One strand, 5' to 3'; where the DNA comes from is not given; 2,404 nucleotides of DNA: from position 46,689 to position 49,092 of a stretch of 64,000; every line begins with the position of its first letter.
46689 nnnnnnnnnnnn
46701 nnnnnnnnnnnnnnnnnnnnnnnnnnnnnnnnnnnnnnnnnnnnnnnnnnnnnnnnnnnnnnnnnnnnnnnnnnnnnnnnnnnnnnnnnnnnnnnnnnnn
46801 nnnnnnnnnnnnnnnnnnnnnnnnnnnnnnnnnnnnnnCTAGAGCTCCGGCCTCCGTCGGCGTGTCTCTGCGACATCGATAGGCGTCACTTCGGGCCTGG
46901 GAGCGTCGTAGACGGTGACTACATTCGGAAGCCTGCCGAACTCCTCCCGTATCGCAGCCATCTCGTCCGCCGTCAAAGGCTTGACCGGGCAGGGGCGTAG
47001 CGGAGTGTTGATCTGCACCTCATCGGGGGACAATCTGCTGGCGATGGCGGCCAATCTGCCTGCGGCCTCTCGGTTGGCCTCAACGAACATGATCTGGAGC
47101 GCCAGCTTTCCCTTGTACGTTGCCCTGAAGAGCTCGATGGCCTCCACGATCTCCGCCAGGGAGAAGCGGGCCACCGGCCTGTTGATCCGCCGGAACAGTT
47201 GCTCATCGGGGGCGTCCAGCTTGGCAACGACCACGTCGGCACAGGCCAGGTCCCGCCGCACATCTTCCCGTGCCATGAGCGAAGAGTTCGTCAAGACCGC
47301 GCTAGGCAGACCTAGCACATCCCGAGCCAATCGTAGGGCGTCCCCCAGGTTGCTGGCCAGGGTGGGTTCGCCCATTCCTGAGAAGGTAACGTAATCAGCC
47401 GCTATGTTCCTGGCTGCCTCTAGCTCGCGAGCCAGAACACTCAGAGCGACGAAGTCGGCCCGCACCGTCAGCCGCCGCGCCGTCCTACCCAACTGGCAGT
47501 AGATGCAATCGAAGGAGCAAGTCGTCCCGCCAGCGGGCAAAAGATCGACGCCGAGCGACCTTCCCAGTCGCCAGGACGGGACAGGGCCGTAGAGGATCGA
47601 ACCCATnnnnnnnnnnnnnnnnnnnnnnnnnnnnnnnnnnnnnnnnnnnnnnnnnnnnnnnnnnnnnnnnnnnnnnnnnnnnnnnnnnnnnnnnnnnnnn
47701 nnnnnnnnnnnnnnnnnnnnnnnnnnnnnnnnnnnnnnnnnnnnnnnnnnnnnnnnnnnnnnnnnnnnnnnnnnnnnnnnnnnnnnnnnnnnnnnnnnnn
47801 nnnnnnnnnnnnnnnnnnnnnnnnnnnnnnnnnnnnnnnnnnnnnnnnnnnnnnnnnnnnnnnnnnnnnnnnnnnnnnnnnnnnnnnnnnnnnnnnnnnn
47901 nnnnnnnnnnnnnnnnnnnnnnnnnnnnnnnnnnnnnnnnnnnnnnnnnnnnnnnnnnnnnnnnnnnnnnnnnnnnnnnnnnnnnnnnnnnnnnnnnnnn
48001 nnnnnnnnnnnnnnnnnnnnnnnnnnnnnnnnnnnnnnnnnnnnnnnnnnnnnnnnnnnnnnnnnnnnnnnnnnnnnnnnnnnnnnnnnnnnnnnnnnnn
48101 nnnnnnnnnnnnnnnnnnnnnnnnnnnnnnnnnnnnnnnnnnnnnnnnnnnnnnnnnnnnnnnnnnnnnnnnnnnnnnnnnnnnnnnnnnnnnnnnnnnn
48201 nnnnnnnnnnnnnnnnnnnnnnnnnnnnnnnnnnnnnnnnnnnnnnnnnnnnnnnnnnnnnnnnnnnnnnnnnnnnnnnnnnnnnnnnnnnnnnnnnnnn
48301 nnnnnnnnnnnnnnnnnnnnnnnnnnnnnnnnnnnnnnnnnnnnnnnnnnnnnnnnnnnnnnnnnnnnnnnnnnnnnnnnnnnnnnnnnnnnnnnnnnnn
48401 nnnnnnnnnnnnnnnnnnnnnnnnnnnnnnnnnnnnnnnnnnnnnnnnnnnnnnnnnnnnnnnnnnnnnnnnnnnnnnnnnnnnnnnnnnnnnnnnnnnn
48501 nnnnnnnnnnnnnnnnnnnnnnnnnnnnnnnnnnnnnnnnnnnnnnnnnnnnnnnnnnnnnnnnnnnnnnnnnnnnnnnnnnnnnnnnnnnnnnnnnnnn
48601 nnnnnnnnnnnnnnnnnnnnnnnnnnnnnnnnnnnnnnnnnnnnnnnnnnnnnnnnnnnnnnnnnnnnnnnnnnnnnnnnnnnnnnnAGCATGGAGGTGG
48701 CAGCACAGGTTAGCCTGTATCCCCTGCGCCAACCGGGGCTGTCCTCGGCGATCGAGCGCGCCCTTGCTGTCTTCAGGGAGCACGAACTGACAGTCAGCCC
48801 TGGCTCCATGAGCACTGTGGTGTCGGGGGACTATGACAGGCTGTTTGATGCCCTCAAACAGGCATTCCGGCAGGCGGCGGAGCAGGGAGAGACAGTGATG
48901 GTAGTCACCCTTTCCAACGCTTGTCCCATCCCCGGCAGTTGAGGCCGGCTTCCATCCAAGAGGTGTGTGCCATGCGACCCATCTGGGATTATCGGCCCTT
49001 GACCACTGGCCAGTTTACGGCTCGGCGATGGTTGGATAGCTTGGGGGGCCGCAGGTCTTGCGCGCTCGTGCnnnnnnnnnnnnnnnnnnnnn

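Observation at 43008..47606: F420-type FdhB + Cys-FdhA + MvhD + radical SAM operon in a bacterium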

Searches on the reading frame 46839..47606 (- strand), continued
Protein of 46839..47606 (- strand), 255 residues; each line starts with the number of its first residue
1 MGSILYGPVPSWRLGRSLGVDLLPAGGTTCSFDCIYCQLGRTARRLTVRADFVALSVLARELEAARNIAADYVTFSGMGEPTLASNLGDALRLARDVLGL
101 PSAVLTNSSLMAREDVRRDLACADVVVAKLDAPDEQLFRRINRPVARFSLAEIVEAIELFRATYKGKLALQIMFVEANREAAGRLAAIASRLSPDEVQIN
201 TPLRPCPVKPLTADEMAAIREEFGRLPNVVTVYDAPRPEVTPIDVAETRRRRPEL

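Call 75: fold_search(model_id=the predicted structure, library=pdb)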
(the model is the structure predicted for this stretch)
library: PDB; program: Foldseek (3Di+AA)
matches with E <= 10: 1719; with E <= 0.001: 122
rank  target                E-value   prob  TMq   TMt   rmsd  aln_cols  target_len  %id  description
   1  6q2q_A                2.7e-09  1.00  0.64  0.57   4.6       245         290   20  Crystal structure of mouse viperin bound to uridine triphosphate and S-adenosylhomocysteine (released 2020-01-22)
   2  6q2p_B                1.8e-08  1.00  0.65  0.57   4.6       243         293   20  Crystal structure of mouse viperin bound to cytidine triphosphate and S-adenosylhomocysteine (released 2020-01-22)
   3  6q2p_A                2.3e-08  1.00  0.63  0.56   4.7       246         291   21  Crystal structure of mouse viperin bound to cytidine triphosphate and S-adenosylhomocysteine (released 2020-01-22)
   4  9dfn                  2.4e-08  1.00  0.64  0.58   5.2       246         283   20  X-ray crystal structure of the second viperin-like enzyme from Trichoderma virens with bound CTP and SAM (released 2025-02-19)
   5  5exi                  6.9e-08  1.00  0.62  0.57   4.4       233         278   14  Crystal structure of M. tuberculosis lipoyl synthase at 2.28 A resolution (released 2016-08-10)
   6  5vsl_A                7.8e-08  1.00  0.64  0.62   4.4       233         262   21  Crystal structure of viperin with bound [4Fe-4S] cluster and S-adenosylhomocysteine (SAH) (released 2017-06-14)
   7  9dfu                  1.1e-07  1.00  0.63  0.58   4.8       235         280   18  X-ray crystal structure of the second Viperin-like enzyme from T. virens variant F40H with bound CTP and SAM (released 2025-02-19)
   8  8hzv_C                1.3e-07  1.00  0.62  0.36   5.3       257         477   18  The crystal structure of a Radical SAM Enzyme DesII (released 2024-07-10)
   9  5exj                  1.5e-07  1.00  0.62  0.57   4.4       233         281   15  Crystal structure of M. tuberculosis lipoyl synthase at 1.64 A resolution (released 2016-08-10)
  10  5vsm_A                3.5e-07  1.00  0.62  0.62   4.8       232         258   18  Crystal structure of viperin with bound [4Fe-4S] cluster, 5'-deoxyadenosine, and L-methionine (released 2017-06-14)
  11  8hzv_B                3.5e-07  1.00  0.56  0.33   6.3       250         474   19  The crystal structure of a Radical SAM Enzyme DesII (released 2024-07-10)
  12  5vsl_B                3.7e-07  1.00  0.63  0.62   4.7       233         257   20  Crystal structure of viperin with bound [4Fe-4S] cluster and S-adenosylhomocysteine (SAH) (released 2017-06-14)
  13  7n7h                  3.9e-07  1.00  0.64  0.57   4.8       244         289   19  X-ray crystal structure of Viperin-like enzyme from Nematostella vectensis (released 2021-07-07)
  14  8hzv_A                3.9e-07  1.00  0.59  0.34   5.9       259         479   18  The crystal structure of a Radical SAM Enzyme DesII (released 2024-07-10)
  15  5vsm_B                4.2e-07  1.00  0.60  0.61   4.8       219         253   19  Crystal structure of viperin with bound [4Fe-4S] cluster, 5'-deoxyadenosine, and L-methionine (released 2017-06-14)
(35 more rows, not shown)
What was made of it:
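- Closest known: COG0731-type small radical SAM proteins. Same: Foldseek TM-scores are about 0.6 and sequence identity is 13-21% (call 75).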

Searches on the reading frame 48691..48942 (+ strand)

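Call 72: search_protein_families(library=pfam, proteins=[window:48691-48942:+], max_evalue=0.0001)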
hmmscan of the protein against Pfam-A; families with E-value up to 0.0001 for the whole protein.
window:48691-48942:+ (83 aa): 2 families
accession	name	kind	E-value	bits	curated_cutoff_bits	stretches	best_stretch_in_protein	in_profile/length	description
PF07615.16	Ykof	-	1.4e-12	48.3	21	1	3-79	2-79/81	YKOF-related Family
PF01910.22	Thiamine_BP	-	3.2e-10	40.3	24.9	1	5-68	1-66/92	Thiamine-binding protein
